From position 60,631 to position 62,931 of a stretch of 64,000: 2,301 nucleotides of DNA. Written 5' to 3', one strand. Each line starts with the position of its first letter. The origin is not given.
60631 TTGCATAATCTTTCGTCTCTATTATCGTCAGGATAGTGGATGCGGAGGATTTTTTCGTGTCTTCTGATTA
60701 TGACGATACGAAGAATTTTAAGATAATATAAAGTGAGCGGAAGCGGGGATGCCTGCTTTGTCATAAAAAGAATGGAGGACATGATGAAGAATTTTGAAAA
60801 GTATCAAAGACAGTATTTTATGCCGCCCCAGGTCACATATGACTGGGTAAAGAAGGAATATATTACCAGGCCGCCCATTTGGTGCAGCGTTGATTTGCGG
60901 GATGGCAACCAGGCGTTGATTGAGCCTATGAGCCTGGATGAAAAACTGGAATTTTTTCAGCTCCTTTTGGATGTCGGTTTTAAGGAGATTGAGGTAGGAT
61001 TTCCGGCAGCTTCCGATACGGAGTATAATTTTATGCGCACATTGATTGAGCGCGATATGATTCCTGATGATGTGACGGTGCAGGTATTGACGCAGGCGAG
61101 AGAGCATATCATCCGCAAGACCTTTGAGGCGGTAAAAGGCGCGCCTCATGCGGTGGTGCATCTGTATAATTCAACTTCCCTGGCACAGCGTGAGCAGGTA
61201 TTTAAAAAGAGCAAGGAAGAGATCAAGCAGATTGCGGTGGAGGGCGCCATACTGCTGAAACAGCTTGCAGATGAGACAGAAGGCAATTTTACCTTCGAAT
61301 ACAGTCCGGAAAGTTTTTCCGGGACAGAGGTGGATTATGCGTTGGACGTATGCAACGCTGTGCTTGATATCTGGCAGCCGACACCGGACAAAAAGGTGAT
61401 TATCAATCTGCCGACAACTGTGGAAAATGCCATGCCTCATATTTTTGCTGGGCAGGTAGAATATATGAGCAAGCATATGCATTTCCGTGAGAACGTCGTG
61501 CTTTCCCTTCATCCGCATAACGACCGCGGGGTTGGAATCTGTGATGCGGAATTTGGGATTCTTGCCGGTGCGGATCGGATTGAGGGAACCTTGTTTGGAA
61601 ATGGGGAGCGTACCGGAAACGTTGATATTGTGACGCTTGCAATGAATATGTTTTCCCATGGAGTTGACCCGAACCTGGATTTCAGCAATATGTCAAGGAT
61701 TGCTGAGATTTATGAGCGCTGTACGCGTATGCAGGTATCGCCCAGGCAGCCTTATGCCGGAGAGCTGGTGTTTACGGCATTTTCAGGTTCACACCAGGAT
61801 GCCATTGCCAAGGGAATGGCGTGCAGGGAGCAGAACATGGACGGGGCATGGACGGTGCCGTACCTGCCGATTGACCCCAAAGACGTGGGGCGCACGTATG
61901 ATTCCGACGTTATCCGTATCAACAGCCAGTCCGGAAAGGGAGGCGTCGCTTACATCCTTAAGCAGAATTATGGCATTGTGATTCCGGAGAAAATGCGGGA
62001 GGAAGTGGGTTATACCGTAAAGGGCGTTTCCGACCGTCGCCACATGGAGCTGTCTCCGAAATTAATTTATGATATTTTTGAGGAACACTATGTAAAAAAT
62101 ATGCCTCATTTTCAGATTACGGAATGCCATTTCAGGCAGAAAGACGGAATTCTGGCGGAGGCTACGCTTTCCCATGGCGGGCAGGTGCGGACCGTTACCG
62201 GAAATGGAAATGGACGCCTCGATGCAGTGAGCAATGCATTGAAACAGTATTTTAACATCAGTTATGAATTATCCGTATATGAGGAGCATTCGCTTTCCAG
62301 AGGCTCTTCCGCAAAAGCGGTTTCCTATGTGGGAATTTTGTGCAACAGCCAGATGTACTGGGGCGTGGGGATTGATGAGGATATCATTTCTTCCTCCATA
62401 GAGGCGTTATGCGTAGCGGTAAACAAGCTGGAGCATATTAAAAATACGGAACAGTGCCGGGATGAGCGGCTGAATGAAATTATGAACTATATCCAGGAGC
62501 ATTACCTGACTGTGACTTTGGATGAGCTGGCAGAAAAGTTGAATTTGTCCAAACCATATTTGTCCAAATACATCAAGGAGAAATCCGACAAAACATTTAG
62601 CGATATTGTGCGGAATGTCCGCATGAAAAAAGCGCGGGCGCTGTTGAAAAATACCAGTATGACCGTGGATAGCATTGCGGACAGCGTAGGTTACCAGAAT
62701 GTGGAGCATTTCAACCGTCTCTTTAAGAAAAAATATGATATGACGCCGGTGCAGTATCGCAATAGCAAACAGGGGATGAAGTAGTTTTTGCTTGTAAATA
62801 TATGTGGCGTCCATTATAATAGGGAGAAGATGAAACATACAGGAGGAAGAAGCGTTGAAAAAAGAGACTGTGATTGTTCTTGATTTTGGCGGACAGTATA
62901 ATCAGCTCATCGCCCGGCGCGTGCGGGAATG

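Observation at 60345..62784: Complete 2-isopropylmalate synthase fused in frame to an AraC-type DNA-binding domain, standing alone behind a Leu T-box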

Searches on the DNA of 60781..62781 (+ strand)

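Call 16: search_rna_families(sources=[L001, L004], threshold=gathering)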
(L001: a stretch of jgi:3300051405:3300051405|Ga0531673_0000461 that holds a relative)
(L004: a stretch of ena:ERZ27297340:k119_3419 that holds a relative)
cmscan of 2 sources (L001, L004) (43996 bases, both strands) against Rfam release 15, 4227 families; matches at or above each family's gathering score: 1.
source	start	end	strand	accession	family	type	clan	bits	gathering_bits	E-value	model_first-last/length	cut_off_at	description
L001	9453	9766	+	RF00230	T-box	Cis-reg; leader;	-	102.4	93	1.3e-21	1-219/219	no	T-box leader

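Call 74: search_rna_families(sources=[L051, L026, L036, L035], threshold=gathering)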
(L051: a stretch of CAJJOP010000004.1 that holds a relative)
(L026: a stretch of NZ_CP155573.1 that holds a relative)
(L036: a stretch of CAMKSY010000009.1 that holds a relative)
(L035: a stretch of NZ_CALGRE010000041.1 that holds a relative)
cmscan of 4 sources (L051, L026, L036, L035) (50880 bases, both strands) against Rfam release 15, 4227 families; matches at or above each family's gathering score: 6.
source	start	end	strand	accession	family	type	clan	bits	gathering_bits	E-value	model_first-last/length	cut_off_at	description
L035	4394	4628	+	RF00230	T-box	Cis-reg; leader;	-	131.2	93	5.4e-29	1-219/219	no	T-box leader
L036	4441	4668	+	RF00230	T-box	Cis-reg; leader;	-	119.7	93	5.2e-26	1-219/219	no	T-box leader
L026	4259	4486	+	RF00230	T-box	Cis-reg; leader;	-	113.1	93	2.5e-24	1-219/219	no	T-box leader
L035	7853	7958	+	RF00162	SAM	Cis-reg; riboswitch;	CL00012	80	44.4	2.6e-17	1-108/108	no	SAM riboswitch aptamer (S box leader)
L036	47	244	+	RF00234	glmS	Cis-reg; riboswitch;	-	69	37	7.2e-14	1-167/167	no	glmS glucosamine-6-phosphate activated ribozyme aptamer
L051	11569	11753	+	RF00013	6S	Gene;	-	58.7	46.4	3.5e-09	1-187/187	no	6S / SsrS RNA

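Call 86: search_rna_families(source=L212, start=7000, end=8200, threshold=gathering)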
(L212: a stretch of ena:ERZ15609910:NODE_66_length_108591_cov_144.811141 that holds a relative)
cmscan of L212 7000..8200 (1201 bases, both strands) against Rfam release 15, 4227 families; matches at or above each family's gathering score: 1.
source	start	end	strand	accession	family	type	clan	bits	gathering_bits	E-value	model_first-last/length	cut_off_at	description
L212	7645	7913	+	RF00230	T-box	Cis-reg; leader;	-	100.6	93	9.7e-23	1-219/219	no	T-box leader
